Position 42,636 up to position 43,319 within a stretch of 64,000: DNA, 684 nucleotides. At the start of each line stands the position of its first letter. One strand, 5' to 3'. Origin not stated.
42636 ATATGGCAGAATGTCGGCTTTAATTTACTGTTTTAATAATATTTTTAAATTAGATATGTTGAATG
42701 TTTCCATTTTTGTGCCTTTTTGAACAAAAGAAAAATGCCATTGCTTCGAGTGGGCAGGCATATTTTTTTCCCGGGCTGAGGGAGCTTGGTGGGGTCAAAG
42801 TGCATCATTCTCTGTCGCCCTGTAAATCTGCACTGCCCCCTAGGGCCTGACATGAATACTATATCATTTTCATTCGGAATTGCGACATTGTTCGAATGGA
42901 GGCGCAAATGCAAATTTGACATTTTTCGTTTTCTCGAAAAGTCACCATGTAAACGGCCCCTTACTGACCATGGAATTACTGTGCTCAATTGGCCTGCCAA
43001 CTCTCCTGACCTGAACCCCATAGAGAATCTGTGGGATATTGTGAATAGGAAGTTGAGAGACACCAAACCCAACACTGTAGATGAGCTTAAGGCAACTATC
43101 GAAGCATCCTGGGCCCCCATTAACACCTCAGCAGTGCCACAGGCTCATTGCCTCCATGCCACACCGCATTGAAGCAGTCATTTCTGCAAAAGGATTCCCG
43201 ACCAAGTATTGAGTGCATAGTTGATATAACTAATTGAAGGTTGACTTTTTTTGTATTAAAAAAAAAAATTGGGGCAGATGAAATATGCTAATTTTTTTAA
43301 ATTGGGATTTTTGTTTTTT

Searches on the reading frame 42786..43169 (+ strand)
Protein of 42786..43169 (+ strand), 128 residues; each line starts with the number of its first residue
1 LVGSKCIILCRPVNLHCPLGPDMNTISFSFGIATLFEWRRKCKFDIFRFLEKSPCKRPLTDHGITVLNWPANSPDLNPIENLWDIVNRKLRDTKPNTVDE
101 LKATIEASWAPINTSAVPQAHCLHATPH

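Call 62: search_protein_families(library=pfam, proteins=[window:42786-43169:+], max_evalue=0.01)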
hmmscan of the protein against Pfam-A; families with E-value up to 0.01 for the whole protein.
seq(128 aa): 1 family
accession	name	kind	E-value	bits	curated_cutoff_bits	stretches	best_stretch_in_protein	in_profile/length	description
PF13358.12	DDE_3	-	9.3e-09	35.7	28.6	1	61-102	104-146/146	DDE superfamily endonuclease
